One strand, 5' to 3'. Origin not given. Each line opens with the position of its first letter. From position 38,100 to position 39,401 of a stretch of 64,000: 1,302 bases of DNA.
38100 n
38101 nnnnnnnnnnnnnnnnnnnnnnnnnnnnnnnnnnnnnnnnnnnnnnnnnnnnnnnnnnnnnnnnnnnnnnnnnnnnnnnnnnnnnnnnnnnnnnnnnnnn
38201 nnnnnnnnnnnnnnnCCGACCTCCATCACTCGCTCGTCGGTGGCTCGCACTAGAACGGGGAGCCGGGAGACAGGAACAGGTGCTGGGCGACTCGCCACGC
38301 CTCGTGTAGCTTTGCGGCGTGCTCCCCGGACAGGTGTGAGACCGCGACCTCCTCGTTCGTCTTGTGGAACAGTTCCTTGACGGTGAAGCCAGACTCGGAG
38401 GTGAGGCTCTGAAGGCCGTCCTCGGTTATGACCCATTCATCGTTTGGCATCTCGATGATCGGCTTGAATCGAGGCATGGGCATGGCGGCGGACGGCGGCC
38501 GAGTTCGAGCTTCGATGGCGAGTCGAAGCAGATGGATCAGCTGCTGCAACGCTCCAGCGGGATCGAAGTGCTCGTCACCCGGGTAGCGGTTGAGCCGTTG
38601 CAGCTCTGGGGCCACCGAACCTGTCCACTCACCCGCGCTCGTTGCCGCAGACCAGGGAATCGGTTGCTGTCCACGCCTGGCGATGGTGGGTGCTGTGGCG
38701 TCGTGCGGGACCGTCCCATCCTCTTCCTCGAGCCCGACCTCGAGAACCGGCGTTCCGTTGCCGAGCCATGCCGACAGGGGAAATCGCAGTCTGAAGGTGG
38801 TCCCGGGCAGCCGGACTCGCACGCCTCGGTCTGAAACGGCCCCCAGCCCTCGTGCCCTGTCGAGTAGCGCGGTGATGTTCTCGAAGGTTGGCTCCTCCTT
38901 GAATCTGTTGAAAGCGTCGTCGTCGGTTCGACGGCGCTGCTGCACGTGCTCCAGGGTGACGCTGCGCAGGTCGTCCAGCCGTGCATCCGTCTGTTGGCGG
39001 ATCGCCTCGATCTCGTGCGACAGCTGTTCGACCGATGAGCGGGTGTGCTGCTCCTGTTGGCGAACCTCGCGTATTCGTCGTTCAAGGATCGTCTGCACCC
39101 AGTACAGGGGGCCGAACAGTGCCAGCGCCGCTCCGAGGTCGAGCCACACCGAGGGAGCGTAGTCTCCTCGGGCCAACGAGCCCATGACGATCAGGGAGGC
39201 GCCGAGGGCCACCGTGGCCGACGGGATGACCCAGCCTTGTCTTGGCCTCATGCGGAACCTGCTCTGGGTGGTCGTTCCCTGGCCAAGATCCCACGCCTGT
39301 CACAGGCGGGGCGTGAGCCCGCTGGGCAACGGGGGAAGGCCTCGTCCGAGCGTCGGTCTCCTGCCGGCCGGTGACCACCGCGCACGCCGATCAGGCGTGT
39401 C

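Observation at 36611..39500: Low-GC two-gene islet (membrane coiled-coil protein + P-loop NTPase): candidate uncharacterised defence/abortive-infection-type module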

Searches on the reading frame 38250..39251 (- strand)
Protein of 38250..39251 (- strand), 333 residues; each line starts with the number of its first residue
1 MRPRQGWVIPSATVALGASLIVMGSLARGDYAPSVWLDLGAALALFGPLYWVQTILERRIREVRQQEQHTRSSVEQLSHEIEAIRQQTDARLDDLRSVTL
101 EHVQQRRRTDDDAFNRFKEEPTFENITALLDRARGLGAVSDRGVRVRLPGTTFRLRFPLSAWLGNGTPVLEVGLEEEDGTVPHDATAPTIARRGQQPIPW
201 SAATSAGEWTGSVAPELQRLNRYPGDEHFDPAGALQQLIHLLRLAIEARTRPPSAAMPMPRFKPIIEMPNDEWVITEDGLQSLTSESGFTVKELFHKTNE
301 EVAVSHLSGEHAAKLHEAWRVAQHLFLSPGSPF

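Call 3: search_protein_families(library=pfam, proteins=[window:38250-39251:-], max_evalue=1)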
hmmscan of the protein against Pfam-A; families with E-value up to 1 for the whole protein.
window:38250-39251:- (333 aa): 2 families
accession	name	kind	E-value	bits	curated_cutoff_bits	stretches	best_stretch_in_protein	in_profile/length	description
PF01442.23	Apolipoprotein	-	0.024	14.8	90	1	52-131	60-139/190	Apolipoprotein A1/A4/E domain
PF10186.14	ATG14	-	0.095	12.2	33.2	1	54-109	72-127/347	Vacuolar sorting 38 and autophagy-related subunit 14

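Call 4: search_protein_families(library=padloc, proteins=[window:38250-39251:-], max_evalue=1)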
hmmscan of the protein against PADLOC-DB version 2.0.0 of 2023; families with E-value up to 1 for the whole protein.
window:38250-39251:- (333 aa): 1 family
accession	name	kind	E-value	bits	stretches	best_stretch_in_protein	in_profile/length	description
PDLC03839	LeoA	-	0.68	6.9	0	56-120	286-352/559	-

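Call 5: search_protein_families(library=ncbifam, proteins=[window:38250-39251:-], max_evalue=1)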
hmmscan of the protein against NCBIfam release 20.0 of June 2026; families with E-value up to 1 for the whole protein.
window:38250-39251:- (333 aa): 0 families

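Call 7: find_homologous_proteins(query=window:38250-39251:-)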
Query window:38250-39251:- (333 aa): 76 proteins with E <= 0.001 among 8000 candidates.
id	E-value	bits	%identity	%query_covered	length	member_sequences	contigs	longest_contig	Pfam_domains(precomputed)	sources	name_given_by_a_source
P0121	3.3e-180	616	84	100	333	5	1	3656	-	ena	-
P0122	1.4e-160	552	77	100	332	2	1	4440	-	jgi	-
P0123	9.3e-153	526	74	98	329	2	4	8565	-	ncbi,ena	-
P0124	1.7e-151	522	74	99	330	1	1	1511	-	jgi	jgi:hypothetical protein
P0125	3.2e-151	521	73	100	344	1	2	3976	-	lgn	-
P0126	9.2e-151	519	72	100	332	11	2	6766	-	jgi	jgi:hypothetical protein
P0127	5.3e-149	514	71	99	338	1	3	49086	-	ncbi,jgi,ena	-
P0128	9.3e-149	513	72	99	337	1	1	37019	-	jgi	jgi:hypothetical protein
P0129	1.6e-148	512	71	100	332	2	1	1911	-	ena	-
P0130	2.3e-147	508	69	100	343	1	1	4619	-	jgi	jgi:hypothetical protein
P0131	2.5e-147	508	71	99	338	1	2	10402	-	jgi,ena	-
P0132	2.9e-147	508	71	99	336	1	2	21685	-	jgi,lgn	jgi:hypothetical protein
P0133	9.4e-147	506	72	99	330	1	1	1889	-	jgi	jgi:hypothetical protein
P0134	9.5e-147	506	70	99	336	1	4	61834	-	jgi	jgi:hypothetical protein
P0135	1.6e-146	506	71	99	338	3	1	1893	-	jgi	jgi:hypothetical protein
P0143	2.0e-144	499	70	100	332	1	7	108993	-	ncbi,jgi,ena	-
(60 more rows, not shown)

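Call 24: predict_structure(alignment_id=A2)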
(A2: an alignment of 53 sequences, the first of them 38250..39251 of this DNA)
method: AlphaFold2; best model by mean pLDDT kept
length: 333 residues; sequences in the alignment: 53
mean_pLDDT: 78.9   pTM: 0.65
mean pLDDT of the five models: 78.9, 76.3, 72.8, 70.7, 66.9
residues with pLDDT >= 90: 76; 70-90: 171; 50-70: 79; < 50: 7
segments of 3 or more residues with pLDDT < 50: 1-4
pLDDT, mean of each block of 10 residues (from residue 1): 52 69 60 61 65 72 65 70 74 79 80 82 88 90 90 85 71 90 77 88 88 84 64 91 89 63 88 92 88 89 88 93 86 69
secondary structure, 60 per line:
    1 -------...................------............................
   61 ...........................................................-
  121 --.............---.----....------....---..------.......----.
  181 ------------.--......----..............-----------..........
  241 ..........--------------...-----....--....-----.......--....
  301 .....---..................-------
elements in order: H8-26 H33-119 H123-135 E144-147 E154-157 E169-175 E196-201 H206-219 H231-250 E265-267 E273-276 E279-282 E288-290 H291-294 H297-305 H309-326

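Call 42: search_solved_structures(query=A2, max_evalue=1)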
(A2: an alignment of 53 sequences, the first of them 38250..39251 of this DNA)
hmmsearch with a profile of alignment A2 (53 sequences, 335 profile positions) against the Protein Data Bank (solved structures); distinct sequences matched with E-value up to 1: 6.
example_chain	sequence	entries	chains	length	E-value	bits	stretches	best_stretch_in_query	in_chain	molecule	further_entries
6pf2_A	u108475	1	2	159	0.073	15.1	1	52-102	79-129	Myosin, heavy polypeptide 7, cardiac muscle, beta variant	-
6h9l_A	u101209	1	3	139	0.35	12.8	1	79-120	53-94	Uncharacterized protein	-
7s0r_A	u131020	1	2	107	0.5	12.3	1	55-103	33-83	C protein beta antigen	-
1eq7_A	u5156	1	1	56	0.61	12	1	61-98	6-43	OUTER MEMBRANE LIPOPROTEIN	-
5gud_A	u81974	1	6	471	0.75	11.8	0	16-107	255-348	Glutamate dehydrogenase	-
5ijz_A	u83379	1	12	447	1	11.3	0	16-107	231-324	NADP-specific glutamate dehydrogenase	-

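Call 53: fold_search(model_id=the predicted structure, library=pdb)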
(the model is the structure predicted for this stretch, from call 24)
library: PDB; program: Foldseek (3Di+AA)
matches with E <= 10: 91; with E <= 0.001: 0
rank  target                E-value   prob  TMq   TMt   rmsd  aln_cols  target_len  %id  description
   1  3r9z                  6.8e-01  0.09  0.10  0.17  11.7        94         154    6  Crystal Structure of StWhy2 K67A (form II) (released 2011-09-28)
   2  2hl5_C                8.5e-01  0.15  0.12  0.35   8.7        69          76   16  Crystal structure of the C-terminal domain of human EB1 in complex with the A49M mutant CAP-Gly domain of human Dynact (released 2006-09-12)
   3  4gfv_B                9.0e-01  0.13  0.10  0.11   9.3        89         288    8  PTPN18 in complex with HER2-pY1196 phosphor-peptides (released 2013-10-23)
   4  4kop_A                1.3e+00  0.05  0.09  0.16  11.7        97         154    5  Crystal Structure of WHY2 from Arabidopsis thaliana (released 2013-11-13)
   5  7elm_U                1.4e+00  0.51  0.15  0.21   4.3        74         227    9  Structure of Csy-AcrIF24 (released 2022-04-20)
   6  7dtr                  1.4e+00  0.47  0.15  0.29   3.3        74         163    8  Structure of an AcrIF protein (released 2022-01-19)
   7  2oc3                  1.8e+00  0.08  0.10  0.11   9.9        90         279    7  Crystal Structure of the Catalytic Domain of Human Protein Tyrosine Phosphatase non-receptor Type 18 (released 2007-01-30)
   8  5j3b_A                1.9e+00  0.14  0.12  0.20   4.6        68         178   10  Structure of translation elongation factor P from Acinetobacter baumannii (released 2016-05-04)
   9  7kvb_A                2.1e+00  0.98  0.11  0.08   0.8        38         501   29  Chimeric flavivirus between Binjari virus and Murray Valley encephalitis virus (released 2020-12-23)
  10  4kop_B                2.1e+00  0.03  0.09  0.16  11.6        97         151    5  Crystal Structure of WHY2 from Arabidopsis thaliana (released 2013-11-13)
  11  5xns_A                2.1e+00  0.03  0.12  0.10  28.1       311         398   12  Crystal structure of the Smc head domain with an extended coiled coil bound to the C-terminal domain of ScpA derived f (released 2017-08-02)
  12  5wjc_A                2.3e+00  0.03  0.08  0.07   7.3        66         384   14  Crystal structure of Schizosaccharomyces pombe Mis16 in complex with Eic1 (released 2018-06-27)
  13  1srq_B                2.5e+00  0.06  0.13  0.15   7.8       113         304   14  Crystal Structure of the Rap1GAP catalytic domain (released 2004-05-25)
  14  7xi1                  2.6e+00  0.16  0.12  0.17   5.1        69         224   12  AcrIF 24 (released 2023-03-22)
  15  6ieg_B                2.6e+00  0.02  0.11  0.05  17.6       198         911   13  Crystal structure of human MTR4 (released 2019-04-03)
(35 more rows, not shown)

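Call 61: find_encoding_contigs(protein=P0121, flank=5000, max_places=2)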
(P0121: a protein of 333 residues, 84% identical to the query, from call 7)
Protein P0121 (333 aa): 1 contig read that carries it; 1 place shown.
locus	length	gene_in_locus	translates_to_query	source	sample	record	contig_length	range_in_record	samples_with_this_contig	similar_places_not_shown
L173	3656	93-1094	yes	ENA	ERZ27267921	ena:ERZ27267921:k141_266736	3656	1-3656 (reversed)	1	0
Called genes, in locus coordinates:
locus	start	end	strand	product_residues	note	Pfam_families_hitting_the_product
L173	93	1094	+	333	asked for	-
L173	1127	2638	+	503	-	-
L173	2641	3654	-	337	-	?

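Call 74: find_homologous_proteins(query=A2, max_evalue=0.01)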
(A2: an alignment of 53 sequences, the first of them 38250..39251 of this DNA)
Query A2 (53 sequences) (333 aa, profile of the alignment): 85 proteins with E <= 0.01 among 8000 candidates.
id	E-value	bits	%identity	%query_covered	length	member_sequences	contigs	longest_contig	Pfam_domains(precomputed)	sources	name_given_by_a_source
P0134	5.9e-189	645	70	99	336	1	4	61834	-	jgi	jgi:hypothetical protein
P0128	5.7e-187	638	72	99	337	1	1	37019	-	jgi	jgi:hypothetical protein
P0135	1.4e-184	631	71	99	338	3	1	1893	-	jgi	jgi:hypothetical protein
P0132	5.6e-184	629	71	99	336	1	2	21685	-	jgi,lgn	jgi:hypothetical protein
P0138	6.0e-184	629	71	98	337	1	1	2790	-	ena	-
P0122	1.0e-183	628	77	100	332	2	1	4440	-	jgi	-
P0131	1.6e-183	627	71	99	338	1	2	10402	-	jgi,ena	-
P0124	1.0e-182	624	74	99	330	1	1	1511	-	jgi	jgi:hypothetical protein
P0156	1.3e-182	624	70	99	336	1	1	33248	-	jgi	jgi:regulator of replication initiation timing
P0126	2.5e-182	623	72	100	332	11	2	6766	-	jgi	jgi:hypothetical protein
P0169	2.6e-182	623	66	99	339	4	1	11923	-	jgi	jgi:hypothetical protein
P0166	8.7e-182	621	68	99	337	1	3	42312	-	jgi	jgi:hypothetical protein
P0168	1.9e-180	617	68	98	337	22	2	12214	-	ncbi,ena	-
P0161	3.6e-180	616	67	99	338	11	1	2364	-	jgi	jgi:hypothetical protein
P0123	4.2e-180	616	74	98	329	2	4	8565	-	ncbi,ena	-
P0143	6.5e-179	612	70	100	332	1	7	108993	-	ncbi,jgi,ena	-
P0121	2.1e-176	604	84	100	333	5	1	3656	-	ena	-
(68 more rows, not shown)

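Call 76: find_encoding_contigs(protein=P0143, flank=10000, max_places=2)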
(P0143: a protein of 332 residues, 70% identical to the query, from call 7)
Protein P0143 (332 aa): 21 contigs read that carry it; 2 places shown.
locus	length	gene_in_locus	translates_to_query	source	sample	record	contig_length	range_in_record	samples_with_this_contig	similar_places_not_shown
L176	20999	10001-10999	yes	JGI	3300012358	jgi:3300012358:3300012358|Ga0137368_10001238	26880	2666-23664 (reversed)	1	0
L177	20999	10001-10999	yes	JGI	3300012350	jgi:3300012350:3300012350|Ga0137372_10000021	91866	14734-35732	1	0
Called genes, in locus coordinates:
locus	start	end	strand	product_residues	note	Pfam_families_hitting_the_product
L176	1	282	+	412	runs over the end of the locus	PF07730:HisKA_3, PF02518:HATPase_c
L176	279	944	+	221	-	PF00072:Response_reg, PF00196:GerE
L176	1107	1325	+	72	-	-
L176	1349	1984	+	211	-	PF13400:Tad (weak)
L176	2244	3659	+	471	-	-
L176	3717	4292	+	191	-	-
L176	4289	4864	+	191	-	-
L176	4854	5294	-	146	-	PF12158:DUF3592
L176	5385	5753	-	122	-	PF00903:Glyoxalase, PF18029:Glyoxalase_6, PF13669:Glyoxalase_4 (faint)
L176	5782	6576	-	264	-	PF01255:Prenyltransf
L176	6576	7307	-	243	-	PF11967:RecO_N, PF02565:RecO_C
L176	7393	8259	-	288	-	PF00296:Bac_luciferase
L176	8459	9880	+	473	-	-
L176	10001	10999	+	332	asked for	-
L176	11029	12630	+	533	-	-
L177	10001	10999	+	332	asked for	-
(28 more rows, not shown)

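Call 88: find_related_loci(query=A2, collection=viral_contigs, flank=8000)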
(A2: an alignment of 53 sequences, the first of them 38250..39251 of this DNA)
Query A2 (333 aa) in viral_contigs; peptide patterns used: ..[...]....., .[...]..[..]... (x = any residue, [..] = any of these).
52 stretches matched a pattern, but none encodes a relative of the query by tblastn (E <= 1e-3).
